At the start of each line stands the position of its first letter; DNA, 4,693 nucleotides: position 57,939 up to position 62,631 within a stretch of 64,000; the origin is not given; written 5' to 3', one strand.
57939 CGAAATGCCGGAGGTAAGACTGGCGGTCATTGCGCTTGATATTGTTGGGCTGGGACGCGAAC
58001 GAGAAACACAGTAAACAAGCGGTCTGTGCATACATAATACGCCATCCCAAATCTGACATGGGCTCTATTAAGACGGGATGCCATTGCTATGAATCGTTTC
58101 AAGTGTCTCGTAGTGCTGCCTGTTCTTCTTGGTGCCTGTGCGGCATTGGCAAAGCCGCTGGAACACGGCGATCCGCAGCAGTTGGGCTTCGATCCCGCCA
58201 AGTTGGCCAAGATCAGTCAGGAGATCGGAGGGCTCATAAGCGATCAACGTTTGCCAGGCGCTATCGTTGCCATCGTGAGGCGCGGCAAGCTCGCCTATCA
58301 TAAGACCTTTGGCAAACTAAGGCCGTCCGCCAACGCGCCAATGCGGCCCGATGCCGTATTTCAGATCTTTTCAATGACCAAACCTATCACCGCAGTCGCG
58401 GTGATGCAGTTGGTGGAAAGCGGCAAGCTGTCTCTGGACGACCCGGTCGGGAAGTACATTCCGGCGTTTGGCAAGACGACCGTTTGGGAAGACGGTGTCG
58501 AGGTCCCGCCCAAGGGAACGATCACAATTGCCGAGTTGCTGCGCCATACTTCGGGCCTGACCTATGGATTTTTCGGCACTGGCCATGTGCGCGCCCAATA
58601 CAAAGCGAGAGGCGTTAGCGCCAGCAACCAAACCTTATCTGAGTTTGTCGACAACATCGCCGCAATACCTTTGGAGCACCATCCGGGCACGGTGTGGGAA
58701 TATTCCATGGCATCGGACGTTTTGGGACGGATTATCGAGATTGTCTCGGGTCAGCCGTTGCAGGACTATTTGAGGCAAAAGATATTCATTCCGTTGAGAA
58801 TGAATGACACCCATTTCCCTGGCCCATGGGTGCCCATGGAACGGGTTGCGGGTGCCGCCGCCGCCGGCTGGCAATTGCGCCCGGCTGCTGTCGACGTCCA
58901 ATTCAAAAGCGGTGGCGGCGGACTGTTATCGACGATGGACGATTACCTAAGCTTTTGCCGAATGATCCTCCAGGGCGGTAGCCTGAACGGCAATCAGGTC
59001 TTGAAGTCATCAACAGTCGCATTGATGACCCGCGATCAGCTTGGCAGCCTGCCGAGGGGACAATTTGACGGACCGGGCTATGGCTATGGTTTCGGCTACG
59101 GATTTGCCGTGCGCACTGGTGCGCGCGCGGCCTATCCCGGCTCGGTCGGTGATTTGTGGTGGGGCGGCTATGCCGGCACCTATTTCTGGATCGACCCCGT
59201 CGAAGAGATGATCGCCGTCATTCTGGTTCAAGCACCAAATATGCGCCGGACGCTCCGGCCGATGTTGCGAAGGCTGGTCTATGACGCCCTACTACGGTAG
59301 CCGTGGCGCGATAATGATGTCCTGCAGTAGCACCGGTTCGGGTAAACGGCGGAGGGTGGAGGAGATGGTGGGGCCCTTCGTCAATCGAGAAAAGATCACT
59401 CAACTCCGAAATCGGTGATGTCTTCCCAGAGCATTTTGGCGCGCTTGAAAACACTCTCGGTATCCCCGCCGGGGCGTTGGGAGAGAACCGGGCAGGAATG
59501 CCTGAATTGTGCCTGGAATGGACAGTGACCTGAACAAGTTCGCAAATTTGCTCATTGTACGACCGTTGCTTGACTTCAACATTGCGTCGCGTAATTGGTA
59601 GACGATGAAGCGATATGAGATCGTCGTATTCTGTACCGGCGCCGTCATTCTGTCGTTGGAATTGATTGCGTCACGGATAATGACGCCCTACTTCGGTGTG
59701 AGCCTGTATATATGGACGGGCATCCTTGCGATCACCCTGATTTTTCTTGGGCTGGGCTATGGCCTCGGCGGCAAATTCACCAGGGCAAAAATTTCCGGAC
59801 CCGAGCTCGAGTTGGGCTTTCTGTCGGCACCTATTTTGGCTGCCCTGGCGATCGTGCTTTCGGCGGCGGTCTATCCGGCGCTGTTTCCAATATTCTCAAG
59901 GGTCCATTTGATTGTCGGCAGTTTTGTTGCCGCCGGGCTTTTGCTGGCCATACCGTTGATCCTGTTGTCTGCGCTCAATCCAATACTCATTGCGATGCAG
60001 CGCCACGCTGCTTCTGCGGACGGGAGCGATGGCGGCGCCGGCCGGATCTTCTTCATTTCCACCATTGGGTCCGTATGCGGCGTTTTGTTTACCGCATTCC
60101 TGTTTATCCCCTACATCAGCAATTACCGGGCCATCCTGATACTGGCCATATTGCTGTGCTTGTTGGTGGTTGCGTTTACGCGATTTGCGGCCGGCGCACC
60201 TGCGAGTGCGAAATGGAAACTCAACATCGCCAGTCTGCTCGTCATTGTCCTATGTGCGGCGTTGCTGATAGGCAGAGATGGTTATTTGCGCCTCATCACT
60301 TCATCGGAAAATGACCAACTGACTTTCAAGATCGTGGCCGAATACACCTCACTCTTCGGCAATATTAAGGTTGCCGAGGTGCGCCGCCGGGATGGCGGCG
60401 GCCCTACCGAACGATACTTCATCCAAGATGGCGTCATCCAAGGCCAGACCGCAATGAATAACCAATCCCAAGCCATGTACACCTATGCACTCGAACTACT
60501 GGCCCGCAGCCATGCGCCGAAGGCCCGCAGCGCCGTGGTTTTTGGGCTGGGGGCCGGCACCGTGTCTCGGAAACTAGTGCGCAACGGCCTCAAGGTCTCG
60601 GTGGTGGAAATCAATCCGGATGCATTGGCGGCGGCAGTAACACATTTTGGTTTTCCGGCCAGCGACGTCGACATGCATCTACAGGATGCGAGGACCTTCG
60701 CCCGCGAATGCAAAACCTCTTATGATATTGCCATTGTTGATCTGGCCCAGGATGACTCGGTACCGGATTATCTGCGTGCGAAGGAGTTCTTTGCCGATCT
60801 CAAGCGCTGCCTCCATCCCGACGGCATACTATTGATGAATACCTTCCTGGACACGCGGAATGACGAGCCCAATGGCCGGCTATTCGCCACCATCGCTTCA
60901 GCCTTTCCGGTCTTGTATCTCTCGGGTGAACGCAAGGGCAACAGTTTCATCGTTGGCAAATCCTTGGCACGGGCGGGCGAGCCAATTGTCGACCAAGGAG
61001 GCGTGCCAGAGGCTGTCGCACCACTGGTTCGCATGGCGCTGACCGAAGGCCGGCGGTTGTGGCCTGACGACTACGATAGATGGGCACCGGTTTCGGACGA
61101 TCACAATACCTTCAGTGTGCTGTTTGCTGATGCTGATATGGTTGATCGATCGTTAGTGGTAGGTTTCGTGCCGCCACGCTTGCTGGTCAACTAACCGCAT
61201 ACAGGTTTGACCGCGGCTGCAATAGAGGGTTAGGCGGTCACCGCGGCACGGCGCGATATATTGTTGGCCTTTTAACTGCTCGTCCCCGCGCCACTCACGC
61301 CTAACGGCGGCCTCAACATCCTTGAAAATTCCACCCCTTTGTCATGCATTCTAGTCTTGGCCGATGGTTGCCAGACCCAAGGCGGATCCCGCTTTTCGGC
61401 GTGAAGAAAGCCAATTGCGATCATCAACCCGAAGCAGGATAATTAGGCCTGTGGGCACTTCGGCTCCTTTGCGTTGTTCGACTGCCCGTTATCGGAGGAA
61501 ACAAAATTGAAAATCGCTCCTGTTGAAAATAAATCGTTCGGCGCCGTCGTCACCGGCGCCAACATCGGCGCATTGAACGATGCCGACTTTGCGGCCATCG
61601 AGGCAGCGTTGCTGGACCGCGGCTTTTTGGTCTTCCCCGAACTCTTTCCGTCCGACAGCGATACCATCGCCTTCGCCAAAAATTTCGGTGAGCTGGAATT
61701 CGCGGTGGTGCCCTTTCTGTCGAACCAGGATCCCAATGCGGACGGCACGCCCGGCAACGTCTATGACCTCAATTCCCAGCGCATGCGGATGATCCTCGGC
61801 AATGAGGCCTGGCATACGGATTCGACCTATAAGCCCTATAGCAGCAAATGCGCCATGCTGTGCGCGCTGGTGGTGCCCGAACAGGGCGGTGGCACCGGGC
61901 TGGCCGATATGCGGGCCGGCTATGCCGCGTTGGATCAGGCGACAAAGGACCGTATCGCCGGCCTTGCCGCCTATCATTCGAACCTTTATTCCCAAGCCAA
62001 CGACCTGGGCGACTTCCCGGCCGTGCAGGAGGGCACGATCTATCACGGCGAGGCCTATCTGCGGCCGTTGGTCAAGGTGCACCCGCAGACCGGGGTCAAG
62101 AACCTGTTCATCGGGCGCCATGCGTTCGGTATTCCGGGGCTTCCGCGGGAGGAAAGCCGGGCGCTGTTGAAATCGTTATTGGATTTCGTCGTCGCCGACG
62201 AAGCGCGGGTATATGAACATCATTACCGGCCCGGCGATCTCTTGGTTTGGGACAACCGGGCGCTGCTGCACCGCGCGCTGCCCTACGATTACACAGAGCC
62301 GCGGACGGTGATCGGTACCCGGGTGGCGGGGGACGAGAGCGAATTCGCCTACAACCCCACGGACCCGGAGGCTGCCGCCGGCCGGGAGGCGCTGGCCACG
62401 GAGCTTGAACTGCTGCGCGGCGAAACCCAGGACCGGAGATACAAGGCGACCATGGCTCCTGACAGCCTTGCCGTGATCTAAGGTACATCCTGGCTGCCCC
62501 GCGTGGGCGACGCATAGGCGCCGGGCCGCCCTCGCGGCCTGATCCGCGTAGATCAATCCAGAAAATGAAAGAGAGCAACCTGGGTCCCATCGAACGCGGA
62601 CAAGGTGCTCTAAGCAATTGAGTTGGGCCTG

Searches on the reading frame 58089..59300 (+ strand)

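Call 16: search_protein_families(library=pfam, proteins=[window:58089-59300:+])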
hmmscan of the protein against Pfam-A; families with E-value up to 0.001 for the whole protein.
window:58089-59300:+ (403 aa): 1 family
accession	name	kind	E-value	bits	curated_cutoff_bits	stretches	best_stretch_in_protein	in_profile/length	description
PF00144.29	Beta-lactamase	-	6.7e-73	246.1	27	1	48-397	7-327/329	Beta-lactamase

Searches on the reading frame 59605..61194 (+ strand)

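Call 16: search_protein_families(library=pfam, proteins=[window:59605-61194:+])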
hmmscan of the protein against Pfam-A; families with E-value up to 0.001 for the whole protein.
window:59605-61194:+ (529 aa): 3 families
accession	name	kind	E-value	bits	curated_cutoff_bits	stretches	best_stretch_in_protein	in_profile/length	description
PF01564.23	Spermine_synth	-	1.1e-08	35.3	22.9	1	294-411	6-130/186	Spermine/spermidine synthase domain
PF13649.12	Methyltransf_25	-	0.0001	23.4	27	1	313-407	4-97/97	Methyltransferase domain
PF08241.18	Methyltransf_11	-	0.00021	22.3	21.2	1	313-410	3-94/95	Methyltransferase domain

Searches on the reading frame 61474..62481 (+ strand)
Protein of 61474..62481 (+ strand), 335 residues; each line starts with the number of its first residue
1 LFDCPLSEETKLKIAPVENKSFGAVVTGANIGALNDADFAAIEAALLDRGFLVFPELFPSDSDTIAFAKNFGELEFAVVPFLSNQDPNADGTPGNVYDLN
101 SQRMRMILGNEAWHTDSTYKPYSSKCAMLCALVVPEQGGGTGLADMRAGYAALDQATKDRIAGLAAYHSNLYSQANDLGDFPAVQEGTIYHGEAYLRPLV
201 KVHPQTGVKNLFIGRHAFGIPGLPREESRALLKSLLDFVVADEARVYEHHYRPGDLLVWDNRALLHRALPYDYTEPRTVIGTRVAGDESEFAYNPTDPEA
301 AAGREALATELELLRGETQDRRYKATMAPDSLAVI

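Call 16: search_protein_families(library=pfam, proteins=[window:61474-62481:+])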
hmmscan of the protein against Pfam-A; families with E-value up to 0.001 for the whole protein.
window:61474-62481:+ (335 aa): 1 family
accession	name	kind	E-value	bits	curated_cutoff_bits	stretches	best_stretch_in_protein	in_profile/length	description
PF02668.22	TauD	-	3e-49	168.8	27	1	16-281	4-265/267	Taurine catabolism dioxygenase TauD, TfdA family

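Call 25: find_encoding_contigs(protein=window:61474-62481:+, flank=10000, max_places=3)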
Protein window:61474-62481:+ (335 aa): no gene with exactly this product is on record in the collection.
